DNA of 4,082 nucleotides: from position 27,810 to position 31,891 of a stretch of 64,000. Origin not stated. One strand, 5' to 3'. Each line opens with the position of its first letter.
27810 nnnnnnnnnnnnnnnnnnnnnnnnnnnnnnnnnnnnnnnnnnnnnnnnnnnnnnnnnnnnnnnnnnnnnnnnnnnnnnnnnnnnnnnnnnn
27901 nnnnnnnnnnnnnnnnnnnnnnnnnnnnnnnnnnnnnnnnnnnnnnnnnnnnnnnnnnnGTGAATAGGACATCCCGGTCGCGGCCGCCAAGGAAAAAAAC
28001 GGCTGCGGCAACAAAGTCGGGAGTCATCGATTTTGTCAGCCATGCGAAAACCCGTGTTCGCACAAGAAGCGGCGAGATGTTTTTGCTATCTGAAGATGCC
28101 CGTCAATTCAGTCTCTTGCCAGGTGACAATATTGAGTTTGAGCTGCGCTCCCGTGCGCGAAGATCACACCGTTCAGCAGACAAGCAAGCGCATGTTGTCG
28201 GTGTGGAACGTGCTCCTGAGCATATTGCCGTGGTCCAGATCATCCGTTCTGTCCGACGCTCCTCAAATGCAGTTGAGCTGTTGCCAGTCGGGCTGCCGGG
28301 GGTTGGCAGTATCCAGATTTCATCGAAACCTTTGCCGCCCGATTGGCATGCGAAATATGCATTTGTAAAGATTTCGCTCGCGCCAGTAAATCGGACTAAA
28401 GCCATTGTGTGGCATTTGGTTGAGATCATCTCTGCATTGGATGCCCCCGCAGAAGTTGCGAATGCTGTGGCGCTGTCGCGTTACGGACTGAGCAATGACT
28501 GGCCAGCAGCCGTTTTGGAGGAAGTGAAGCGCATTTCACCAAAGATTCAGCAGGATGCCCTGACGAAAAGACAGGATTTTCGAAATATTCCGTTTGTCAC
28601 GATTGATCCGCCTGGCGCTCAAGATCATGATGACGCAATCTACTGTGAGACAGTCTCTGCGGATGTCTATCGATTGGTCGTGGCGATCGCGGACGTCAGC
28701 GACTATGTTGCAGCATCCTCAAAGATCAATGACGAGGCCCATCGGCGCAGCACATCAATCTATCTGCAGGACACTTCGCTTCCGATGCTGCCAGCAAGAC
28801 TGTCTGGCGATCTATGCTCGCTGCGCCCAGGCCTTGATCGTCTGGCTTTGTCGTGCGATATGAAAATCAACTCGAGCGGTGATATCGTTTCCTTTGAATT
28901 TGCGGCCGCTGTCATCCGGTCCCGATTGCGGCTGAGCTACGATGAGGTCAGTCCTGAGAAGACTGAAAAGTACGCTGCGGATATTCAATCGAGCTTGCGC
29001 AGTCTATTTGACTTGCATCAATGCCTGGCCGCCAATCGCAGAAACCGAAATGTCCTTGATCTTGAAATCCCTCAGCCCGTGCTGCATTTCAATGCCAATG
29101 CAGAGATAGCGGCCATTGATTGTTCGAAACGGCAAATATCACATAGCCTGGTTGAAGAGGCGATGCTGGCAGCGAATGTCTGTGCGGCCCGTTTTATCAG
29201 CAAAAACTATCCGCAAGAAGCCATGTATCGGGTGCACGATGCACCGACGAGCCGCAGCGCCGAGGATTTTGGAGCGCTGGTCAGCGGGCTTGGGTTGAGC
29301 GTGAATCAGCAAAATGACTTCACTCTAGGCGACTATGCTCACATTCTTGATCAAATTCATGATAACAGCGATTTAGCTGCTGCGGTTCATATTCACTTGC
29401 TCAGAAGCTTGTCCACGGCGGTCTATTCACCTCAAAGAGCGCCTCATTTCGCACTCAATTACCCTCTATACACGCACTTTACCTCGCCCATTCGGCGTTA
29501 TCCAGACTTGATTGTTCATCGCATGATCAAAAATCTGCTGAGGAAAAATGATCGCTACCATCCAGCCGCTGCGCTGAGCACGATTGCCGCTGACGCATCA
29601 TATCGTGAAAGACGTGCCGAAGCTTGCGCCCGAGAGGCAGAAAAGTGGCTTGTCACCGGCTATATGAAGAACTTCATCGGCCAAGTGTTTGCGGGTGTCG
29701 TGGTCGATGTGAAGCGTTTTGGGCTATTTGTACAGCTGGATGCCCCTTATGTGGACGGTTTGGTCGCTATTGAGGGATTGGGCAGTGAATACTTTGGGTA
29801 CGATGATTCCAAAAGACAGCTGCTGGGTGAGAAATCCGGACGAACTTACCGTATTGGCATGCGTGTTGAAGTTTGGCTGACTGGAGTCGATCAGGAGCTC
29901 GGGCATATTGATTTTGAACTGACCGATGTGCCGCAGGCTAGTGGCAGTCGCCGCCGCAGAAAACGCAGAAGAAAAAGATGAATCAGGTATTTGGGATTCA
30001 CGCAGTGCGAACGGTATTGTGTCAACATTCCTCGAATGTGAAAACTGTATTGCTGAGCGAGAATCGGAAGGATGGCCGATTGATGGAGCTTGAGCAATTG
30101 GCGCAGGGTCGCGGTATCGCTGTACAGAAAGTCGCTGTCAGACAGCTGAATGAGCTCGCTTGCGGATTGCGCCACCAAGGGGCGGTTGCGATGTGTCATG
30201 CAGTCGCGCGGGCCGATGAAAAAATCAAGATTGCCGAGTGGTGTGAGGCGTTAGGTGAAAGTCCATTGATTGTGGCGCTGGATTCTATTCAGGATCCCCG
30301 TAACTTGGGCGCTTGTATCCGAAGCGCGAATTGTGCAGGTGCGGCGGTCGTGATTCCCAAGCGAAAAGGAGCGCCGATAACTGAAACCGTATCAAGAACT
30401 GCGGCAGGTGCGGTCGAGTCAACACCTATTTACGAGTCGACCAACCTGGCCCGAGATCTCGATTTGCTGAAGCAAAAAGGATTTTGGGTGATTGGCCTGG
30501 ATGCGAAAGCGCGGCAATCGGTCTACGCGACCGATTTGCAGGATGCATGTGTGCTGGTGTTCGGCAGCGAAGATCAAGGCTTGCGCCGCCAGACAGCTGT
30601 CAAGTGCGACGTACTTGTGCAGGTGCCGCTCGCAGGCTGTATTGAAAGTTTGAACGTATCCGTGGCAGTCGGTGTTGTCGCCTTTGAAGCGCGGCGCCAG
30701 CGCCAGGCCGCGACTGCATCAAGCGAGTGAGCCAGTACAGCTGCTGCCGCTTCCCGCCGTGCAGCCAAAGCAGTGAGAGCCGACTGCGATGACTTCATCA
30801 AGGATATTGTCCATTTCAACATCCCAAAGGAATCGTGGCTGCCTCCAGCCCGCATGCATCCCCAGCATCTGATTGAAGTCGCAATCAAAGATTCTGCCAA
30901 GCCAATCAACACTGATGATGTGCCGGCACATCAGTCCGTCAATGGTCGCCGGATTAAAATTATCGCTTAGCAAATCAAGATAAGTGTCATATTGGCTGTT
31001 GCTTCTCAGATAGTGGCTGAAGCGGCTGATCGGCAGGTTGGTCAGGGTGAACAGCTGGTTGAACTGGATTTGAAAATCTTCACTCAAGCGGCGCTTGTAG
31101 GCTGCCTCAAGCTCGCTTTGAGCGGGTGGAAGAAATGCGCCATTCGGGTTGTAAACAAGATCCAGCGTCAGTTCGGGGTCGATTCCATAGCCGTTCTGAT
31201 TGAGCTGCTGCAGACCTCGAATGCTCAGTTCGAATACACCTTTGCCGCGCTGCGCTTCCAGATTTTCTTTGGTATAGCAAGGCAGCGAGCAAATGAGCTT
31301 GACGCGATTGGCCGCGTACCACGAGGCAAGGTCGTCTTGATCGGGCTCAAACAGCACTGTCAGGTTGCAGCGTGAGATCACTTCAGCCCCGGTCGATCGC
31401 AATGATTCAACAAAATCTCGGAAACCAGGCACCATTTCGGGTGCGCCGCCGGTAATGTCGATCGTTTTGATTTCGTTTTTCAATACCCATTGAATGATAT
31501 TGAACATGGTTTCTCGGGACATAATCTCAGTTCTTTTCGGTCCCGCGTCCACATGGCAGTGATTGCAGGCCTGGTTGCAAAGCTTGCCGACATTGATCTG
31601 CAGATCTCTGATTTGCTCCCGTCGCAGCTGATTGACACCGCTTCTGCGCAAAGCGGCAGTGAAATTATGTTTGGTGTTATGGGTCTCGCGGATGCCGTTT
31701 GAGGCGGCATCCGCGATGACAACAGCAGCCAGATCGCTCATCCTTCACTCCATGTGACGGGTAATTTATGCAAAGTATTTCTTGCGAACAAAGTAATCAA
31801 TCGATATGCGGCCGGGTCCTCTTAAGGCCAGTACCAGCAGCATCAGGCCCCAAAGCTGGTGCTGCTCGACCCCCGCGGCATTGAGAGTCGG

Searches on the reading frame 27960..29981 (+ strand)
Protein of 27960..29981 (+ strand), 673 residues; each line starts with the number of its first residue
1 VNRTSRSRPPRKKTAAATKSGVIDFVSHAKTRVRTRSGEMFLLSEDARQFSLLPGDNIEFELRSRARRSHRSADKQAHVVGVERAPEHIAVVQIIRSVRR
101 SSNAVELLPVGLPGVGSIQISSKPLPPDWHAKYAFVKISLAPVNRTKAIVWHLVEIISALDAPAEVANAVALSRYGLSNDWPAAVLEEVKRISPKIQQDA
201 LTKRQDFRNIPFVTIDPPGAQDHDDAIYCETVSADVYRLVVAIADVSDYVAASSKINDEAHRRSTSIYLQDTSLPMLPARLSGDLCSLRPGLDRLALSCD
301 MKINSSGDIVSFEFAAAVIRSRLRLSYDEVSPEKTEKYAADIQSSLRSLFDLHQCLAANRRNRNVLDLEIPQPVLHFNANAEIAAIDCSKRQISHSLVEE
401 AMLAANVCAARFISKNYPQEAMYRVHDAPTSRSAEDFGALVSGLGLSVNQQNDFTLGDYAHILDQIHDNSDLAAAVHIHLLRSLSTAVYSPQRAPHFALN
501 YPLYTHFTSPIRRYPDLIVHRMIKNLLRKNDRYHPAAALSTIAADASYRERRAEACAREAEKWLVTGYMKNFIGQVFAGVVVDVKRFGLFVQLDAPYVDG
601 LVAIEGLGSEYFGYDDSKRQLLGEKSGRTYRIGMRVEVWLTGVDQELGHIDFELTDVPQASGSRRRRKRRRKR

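Call 10: search_protein_families(library=pfam, proteins=[window:27960-29981:+], max_evalue=0.00001)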
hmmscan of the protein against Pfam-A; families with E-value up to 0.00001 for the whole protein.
window:27960-29981:+ (673 aa): 2 families
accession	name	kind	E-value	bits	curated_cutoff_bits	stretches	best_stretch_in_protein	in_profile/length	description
PF00773.25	RNB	-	4e-99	332.4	29.3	1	204-528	1-325/326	RNB domain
PF00575.29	S1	-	2.4e-11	44.3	22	1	572-653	3-72/74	S1 RNA binding domain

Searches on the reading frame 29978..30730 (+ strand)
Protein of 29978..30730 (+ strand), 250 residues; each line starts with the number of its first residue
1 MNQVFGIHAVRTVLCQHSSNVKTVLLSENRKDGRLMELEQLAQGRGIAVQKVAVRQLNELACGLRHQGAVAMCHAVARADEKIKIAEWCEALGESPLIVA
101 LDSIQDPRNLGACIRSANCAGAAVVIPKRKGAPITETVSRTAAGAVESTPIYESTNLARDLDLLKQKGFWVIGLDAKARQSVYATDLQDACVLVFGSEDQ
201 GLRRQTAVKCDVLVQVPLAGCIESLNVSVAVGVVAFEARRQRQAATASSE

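Call 10: search_protein_families(library=pfam, proteins=[window:29978-30730:+], max_evalue=0.00001)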
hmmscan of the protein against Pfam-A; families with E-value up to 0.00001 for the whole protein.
window:29978-30730:+ (250 aa): 2 families
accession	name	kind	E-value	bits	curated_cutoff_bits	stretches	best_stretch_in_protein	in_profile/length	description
PF00588.24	SpoU_methylase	-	1.3e-39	135.9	29.7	1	97-235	2-141/142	SpoU rRNA Methylase family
PF08032.17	SpoU_sub_bind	-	7.5e-14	52.3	22.8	1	4-75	2-72/76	RNA 2'-O ribose methyltransferase substrate binding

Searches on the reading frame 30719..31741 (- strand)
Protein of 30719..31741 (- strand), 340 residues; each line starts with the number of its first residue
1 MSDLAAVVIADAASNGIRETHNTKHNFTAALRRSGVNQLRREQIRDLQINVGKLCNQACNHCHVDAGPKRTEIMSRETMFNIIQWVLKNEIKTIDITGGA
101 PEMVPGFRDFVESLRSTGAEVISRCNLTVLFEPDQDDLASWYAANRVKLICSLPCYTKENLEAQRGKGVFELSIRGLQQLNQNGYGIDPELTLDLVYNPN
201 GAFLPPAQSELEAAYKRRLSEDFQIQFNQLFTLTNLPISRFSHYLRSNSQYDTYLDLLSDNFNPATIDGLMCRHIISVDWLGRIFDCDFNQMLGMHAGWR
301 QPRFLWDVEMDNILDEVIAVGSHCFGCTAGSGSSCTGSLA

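Call 10: search_protein_families(library=pfam, proteins=[window:30719-31741:-], max_evalue=0.00001)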
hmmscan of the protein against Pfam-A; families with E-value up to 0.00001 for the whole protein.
window:30719-31741:- (340 aa): 2 families
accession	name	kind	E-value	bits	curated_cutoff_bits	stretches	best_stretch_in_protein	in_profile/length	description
PF12345.13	DUF3641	-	3.2e-53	179.8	24.9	1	204-338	1-134/134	Protein of unknown function (DUF3641)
PF04055.27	Radical_SAM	-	1.7e-08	35.2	29.5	1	49-185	1-141/166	Radical SAM superfamily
